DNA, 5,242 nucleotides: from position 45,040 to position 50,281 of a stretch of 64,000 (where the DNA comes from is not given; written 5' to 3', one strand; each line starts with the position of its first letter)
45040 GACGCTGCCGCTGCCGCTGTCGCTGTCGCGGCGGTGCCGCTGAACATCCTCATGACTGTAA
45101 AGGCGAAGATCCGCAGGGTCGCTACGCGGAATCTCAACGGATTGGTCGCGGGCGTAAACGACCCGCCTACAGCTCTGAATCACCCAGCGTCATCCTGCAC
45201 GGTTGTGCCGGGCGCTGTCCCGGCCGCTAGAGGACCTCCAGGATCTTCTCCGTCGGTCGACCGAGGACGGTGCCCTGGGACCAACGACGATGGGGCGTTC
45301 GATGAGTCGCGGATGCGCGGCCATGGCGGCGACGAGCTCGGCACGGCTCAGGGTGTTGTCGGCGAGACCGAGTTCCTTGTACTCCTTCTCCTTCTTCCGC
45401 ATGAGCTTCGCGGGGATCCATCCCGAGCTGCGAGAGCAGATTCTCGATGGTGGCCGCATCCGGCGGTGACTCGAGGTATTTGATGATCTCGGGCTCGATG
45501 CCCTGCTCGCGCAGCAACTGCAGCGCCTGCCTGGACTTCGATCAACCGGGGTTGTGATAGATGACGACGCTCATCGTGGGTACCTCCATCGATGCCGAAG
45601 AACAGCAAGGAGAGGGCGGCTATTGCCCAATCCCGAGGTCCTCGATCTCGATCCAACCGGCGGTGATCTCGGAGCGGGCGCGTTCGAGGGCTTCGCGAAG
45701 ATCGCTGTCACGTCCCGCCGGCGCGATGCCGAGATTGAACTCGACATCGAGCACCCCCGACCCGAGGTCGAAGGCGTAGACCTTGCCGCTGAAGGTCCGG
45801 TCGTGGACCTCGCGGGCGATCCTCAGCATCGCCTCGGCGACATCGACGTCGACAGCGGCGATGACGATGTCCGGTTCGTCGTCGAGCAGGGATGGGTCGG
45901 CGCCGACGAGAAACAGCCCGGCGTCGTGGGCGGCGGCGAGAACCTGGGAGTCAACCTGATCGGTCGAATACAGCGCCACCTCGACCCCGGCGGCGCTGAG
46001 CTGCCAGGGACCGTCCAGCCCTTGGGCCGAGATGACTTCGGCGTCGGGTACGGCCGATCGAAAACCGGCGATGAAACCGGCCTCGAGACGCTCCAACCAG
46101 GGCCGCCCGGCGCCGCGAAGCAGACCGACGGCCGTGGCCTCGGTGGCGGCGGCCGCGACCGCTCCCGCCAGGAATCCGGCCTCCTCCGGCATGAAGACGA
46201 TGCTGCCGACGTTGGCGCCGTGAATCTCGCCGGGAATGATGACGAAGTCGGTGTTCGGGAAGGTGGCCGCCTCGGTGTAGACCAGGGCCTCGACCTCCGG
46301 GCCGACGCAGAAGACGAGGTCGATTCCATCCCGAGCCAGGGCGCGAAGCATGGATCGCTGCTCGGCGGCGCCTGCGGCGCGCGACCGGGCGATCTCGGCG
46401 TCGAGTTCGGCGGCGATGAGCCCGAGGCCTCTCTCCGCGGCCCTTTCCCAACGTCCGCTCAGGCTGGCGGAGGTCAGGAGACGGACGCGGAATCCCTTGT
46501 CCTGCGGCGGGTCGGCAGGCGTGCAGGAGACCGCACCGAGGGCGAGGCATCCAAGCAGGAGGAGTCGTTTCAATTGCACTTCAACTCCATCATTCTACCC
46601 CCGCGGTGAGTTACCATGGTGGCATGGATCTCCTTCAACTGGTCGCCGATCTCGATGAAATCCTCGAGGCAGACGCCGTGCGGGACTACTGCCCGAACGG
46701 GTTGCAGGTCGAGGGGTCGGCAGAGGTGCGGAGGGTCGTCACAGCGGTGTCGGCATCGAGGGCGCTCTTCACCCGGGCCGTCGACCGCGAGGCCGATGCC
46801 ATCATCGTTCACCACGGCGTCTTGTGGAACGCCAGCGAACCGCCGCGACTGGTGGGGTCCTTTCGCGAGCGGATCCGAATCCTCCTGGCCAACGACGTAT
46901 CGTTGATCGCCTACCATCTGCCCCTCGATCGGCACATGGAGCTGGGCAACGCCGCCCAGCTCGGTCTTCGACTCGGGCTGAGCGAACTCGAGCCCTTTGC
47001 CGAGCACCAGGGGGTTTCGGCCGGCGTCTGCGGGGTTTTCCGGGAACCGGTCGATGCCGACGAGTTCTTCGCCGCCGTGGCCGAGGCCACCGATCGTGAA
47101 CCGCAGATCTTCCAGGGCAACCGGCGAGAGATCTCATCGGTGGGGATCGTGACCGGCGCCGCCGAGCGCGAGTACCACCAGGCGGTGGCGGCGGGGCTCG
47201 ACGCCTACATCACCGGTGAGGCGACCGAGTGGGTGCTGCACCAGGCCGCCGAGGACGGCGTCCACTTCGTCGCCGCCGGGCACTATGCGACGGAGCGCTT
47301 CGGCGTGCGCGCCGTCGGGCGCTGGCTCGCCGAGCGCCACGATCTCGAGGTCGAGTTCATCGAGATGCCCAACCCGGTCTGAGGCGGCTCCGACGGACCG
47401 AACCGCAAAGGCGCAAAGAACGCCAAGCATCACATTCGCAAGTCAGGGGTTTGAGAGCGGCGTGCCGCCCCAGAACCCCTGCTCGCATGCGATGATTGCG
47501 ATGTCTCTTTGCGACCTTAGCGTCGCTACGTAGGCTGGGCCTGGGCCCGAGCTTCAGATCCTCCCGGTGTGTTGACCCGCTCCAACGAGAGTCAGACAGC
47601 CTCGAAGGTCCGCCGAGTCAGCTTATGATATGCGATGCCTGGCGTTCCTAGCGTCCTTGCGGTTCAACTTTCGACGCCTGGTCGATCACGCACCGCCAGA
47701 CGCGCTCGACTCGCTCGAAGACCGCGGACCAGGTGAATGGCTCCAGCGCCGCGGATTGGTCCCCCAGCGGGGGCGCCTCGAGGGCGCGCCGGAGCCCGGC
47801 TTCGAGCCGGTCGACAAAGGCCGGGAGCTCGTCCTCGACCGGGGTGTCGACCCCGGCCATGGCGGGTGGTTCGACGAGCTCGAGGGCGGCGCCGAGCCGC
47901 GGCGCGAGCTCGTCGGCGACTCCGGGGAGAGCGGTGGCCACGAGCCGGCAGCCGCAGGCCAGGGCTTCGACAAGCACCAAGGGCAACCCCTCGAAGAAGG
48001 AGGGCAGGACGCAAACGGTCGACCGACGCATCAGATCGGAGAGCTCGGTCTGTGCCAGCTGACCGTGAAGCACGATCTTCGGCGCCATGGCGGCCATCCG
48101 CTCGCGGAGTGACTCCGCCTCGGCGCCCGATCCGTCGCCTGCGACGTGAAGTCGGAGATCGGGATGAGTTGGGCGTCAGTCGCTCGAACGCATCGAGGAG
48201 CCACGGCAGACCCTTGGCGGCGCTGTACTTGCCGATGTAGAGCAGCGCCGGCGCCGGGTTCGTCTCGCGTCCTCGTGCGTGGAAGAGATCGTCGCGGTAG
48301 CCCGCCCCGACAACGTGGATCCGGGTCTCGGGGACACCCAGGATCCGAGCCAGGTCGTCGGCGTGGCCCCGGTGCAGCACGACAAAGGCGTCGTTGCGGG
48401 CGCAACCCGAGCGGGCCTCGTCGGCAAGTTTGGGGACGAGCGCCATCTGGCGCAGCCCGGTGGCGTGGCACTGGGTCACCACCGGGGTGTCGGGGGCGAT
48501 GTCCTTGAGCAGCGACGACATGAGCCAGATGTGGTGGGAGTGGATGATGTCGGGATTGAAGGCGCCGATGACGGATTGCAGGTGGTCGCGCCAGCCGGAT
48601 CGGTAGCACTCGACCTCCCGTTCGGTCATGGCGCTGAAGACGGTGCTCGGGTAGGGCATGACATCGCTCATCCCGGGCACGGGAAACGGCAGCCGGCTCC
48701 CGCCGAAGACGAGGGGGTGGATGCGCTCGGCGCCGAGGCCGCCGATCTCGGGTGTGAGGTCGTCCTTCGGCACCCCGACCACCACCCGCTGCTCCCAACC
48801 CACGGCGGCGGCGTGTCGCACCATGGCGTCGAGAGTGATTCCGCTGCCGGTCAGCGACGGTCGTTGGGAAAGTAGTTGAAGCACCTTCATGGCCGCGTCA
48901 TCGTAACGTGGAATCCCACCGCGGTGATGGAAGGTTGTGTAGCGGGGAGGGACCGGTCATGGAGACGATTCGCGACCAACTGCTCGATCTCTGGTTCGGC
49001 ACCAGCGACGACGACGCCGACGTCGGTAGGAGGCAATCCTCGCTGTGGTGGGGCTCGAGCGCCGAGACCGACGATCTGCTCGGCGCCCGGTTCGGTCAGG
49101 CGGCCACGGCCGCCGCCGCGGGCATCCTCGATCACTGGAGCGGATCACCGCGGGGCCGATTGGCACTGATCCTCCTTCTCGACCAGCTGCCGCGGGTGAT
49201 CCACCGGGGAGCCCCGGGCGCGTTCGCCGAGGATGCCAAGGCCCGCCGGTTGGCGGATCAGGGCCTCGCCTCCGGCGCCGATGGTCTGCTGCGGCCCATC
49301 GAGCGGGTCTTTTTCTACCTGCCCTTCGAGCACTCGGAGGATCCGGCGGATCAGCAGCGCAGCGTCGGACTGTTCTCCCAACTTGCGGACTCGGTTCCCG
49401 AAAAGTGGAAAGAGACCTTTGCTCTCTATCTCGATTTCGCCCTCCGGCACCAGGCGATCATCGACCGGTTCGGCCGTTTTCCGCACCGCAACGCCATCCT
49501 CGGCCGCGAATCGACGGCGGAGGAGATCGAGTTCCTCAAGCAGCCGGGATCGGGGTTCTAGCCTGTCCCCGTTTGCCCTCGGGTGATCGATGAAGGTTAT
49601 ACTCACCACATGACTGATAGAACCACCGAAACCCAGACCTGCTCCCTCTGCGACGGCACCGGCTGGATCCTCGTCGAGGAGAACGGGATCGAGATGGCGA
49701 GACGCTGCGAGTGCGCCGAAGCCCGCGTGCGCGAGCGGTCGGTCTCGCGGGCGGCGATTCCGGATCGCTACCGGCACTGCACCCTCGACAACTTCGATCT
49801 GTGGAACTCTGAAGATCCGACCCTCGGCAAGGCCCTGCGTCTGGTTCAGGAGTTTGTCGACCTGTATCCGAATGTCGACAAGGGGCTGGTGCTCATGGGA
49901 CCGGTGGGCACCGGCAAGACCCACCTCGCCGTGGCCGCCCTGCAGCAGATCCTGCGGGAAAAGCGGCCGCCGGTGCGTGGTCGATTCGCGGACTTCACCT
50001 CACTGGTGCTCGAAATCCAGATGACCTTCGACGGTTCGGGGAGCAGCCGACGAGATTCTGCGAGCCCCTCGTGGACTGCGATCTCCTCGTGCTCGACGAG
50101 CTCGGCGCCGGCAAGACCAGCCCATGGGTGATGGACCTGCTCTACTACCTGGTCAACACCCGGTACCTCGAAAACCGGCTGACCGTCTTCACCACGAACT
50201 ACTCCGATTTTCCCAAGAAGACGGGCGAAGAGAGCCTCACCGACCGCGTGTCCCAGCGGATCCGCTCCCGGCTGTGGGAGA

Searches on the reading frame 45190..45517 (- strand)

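Call 21: search_protein_families(library=pfam, proteins=[window:45190-45459:-, window:45227-45517:-], max_evalue=0.01)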
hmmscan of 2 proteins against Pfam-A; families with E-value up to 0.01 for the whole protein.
window:45190-45459:- (89 aa): 1 family
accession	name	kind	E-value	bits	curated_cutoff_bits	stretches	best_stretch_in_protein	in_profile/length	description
PF03960.21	ArsC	-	4.9e-13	49.6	24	1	17-61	20-64/79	ArsC family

window:45227-45517:- (96 aa): 0 families

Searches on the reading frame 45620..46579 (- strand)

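Call 22: search_protein_families(library=pfam, proteins=[window:45620-46579:-], max_evalue=0.01)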
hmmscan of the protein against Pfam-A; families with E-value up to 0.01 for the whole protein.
window:45620-46579:- (319 aa): 1 family
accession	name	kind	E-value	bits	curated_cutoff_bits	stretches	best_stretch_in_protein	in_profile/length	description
PF02608.20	Bmp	-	7.6e-21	74.8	24.1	1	50-279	23-268/301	ABC transporter substrate-binding protein PnrA-like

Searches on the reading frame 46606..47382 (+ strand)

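Call 22: search_protein_families(library=pfam, proteins=[window:46606-47382:+], max_evalue=0.01)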
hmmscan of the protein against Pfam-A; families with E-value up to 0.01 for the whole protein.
window:46606-47382:+ (258 aa): 1 family
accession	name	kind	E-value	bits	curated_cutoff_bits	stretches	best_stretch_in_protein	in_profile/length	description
PF01784.24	DUF34_NIF3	-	6.2e-61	206.7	23.4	1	7-257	1-256/256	Duf34/NIF3 (NGG1p interacting factor 3)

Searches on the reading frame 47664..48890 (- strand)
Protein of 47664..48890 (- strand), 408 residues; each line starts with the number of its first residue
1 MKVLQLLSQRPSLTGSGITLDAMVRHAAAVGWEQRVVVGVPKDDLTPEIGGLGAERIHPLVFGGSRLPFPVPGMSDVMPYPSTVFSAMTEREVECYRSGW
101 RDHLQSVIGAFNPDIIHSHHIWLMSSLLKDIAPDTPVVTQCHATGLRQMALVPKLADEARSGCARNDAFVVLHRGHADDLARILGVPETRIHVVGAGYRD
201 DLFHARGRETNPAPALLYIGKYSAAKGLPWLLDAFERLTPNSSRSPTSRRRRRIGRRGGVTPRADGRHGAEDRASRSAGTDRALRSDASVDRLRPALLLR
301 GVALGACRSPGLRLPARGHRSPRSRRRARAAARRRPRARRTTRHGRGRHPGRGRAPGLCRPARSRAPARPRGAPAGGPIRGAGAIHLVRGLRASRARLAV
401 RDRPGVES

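Call 22: search_protein_families(library=pfam, proteins=[window:47664-48890:-], max_evalue=0.01)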
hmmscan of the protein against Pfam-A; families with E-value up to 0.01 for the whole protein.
window:47664-48890:- (408 aa): 2 families
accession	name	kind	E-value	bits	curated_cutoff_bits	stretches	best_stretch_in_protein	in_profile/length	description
PF13439.12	Glyco_transf_4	-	4e-11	43.7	28.5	1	100-197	60-165/170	Glycosyltransferase Family 4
PF12000.14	Glyco_trans_4_3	-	0.0045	17.2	25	1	111-141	63-93/168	Glycosyl transferase family 4 group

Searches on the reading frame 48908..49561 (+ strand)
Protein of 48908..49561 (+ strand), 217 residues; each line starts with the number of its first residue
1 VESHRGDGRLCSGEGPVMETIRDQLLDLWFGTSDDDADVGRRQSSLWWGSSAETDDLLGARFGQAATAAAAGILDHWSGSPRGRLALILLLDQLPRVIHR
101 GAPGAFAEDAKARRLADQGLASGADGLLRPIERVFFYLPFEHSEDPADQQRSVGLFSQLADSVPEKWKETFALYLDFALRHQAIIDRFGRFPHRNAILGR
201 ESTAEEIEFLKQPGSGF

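Call 22: search_protein_families(library=pfam, proteins=[window:48908-49561:+], max_evalue=0.01)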
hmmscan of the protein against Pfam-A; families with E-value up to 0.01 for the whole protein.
window:48908-49561:+ (217 aa): 1 family
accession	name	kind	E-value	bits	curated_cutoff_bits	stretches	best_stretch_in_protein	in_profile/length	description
PF06041.17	DUF924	-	2.6e-61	207.3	27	1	26-214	2-180/180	Bacterial protein of unknown function (DUF924)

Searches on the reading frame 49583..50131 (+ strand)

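Call 22: search_protein_families(library=pfam, proteins=[window:49583-50131:+], max_evalue=0.01)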
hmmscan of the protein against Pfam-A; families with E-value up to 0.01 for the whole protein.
window:49583-50131:+ (182 aa): 2 families
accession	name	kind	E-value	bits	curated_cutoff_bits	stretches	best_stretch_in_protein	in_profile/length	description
PF01695.23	IstB_IS21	-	4.5e-06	26.8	24.1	1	48-147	47-137/238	IstB-like ATP binding protein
PF13191.12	AAA_16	-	0.003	18.5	32.6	1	101-171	26-101/167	AAA ATPase domain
